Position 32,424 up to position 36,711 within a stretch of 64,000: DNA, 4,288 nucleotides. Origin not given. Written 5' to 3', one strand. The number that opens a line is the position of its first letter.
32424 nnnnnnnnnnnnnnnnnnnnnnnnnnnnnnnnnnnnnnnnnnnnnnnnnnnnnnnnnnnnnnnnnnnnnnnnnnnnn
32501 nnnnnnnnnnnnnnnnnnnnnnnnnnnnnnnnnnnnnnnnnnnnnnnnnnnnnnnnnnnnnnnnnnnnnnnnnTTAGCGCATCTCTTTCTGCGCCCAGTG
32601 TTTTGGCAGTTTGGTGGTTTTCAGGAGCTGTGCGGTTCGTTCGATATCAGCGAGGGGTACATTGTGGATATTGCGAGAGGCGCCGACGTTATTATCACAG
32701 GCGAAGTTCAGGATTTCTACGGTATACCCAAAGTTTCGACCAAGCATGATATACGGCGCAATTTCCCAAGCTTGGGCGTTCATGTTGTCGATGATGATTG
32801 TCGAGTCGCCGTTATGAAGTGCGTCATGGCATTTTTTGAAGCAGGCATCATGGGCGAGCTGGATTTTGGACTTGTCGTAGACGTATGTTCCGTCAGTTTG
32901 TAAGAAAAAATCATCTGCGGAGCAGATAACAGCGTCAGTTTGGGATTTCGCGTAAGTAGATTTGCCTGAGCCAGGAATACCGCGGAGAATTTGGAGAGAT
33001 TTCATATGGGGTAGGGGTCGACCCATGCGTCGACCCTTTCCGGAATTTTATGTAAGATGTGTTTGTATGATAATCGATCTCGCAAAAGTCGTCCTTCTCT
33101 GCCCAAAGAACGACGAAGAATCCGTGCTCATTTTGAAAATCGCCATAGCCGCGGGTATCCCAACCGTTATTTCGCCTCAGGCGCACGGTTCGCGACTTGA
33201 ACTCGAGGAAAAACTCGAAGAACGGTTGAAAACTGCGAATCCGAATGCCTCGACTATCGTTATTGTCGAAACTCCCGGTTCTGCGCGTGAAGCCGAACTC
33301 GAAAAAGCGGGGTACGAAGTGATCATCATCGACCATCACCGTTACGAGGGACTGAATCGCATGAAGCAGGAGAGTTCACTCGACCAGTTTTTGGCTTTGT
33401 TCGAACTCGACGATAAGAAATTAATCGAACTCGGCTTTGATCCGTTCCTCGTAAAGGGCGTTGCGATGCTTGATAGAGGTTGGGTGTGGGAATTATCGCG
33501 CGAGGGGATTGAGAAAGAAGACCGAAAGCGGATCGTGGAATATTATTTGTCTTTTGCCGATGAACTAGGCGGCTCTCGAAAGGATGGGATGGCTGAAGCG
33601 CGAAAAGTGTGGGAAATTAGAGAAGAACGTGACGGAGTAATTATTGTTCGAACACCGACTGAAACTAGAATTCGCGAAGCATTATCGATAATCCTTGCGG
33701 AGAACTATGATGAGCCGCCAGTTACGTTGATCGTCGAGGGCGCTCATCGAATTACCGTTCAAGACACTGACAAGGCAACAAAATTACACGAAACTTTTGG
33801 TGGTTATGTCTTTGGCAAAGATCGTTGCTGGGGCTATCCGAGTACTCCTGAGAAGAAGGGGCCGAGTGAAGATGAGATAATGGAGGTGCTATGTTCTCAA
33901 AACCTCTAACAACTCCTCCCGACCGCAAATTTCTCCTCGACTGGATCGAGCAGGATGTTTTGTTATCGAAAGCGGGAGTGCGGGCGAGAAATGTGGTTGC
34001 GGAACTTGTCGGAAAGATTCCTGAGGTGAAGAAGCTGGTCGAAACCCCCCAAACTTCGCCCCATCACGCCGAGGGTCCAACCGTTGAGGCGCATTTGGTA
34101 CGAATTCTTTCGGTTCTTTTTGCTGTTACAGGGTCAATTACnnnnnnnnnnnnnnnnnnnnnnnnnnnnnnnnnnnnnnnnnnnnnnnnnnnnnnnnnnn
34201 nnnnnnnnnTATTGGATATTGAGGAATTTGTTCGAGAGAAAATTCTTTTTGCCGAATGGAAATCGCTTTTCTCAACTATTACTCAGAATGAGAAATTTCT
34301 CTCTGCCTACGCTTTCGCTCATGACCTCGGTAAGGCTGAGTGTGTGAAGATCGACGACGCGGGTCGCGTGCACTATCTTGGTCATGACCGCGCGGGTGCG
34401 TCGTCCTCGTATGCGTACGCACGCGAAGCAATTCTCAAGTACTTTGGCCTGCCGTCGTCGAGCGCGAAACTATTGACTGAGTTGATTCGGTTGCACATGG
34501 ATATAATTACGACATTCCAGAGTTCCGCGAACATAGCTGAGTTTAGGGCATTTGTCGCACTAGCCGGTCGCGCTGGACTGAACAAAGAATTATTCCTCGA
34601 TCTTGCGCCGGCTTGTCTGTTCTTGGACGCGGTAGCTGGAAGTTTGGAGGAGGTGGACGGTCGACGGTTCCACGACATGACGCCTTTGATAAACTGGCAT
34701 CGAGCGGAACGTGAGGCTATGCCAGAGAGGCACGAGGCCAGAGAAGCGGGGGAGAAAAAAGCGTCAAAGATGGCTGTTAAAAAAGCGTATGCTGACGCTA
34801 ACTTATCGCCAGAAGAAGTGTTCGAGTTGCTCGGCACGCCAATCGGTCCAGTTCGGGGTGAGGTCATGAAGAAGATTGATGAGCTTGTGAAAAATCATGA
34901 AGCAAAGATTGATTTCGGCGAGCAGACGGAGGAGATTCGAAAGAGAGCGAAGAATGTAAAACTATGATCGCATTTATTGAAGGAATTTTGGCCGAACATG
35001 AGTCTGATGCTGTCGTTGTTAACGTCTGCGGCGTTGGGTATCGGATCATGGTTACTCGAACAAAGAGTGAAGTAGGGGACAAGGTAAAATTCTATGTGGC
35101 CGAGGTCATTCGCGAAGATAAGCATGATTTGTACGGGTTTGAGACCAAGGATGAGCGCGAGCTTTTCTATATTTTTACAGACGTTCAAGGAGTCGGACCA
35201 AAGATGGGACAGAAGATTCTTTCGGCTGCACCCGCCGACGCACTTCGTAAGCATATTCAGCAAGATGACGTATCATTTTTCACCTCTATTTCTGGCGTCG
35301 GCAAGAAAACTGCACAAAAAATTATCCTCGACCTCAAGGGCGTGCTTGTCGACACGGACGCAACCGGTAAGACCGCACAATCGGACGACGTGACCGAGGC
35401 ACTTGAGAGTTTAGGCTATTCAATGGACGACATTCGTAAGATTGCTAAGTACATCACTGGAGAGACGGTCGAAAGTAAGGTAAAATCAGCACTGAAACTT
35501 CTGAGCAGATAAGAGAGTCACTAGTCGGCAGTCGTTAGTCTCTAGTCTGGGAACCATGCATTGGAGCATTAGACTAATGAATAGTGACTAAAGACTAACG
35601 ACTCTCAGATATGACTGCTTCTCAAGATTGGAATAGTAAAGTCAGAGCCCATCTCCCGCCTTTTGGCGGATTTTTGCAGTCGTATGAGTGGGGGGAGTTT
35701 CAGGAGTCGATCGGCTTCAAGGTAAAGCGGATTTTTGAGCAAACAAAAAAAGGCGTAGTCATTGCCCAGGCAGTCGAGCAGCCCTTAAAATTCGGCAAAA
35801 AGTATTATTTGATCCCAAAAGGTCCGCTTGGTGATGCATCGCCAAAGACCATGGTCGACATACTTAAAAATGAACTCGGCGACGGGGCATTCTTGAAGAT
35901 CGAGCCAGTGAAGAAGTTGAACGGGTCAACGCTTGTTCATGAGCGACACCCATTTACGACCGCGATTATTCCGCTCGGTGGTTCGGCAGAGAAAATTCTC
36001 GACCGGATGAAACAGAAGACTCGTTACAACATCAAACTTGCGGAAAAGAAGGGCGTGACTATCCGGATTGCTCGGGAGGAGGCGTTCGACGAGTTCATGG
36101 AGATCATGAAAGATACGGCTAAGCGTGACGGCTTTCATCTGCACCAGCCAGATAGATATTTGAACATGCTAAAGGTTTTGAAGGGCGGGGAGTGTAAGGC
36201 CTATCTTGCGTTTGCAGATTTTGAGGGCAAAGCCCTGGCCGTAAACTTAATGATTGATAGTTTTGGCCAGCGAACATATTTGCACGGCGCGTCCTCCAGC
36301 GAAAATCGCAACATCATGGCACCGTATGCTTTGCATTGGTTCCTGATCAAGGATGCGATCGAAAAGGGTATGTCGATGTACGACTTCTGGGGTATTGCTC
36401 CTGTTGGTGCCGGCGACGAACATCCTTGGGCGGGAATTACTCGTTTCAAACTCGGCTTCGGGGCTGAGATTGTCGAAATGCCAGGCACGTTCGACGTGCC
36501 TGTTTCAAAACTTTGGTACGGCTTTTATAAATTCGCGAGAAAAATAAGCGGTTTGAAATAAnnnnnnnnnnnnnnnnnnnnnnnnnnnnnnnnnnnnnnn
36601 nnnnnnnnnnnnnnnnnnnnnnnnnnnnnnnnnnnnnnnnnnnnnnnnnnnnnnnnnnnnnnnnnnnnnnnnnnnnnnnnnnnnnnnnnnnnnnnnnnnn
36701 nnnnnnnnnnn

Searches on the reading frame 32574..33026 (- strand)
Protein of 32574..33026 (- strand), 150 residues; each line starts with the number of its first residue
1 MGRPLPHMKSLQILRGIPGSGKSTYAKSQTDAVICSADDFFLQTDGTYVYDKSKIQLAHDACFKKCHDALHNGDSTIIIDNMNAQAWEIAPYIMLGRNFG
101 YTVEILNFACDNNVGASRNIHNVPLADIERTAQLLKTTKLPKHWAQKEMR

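Call 10: search_protein_families(library=pfam, proteins=[window:32574-33026:-], max_evalue=0.001)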
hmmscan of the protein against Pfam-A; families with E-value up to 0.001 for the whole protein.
window:32574-33026:- (150 aa): 1 family
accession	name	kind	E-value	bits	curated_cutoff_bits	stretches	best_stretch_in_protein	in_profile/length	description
PF13671.12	AAA_33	-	3.2e-13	50.7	27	1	13-119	3-115/143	AAA domain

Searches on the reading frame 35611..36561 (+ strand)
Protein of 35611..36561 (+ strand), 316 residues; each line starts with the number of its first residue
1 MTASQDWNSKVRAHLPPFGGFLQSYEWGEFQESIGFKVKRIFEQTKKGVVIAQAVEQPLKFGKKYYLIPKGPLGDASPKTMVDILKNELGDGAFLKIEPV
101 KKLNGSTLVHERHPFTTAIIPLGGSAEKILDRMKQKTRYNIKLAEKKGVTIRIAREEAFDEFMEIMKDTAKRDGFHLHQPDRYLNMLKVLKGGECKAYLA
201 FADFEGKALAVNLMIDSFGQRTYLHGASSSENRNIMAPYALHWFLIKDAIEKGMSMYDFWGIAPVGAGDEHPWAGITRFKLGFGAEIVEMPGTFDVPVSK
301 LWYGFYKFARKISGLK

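Call 75: search_protein_families(library=pfam, proteins=[window:35611-36561:+], max_evalue=0.00001)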
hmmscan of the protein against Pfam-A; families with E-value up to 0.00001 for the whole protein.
window:35611-36561:+ (316 aa): 2 families
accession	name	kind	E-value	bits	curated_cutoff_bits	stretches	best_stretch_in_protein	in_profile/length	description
PF02388.22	FemAB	-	3e-44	151.9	24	2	208-311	307-406/406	FemAB family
PF13480.13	Acetyltransf_6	-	3e-12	47.3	22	1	133-269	3-138/143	Acetyltransferase (GNAT) domain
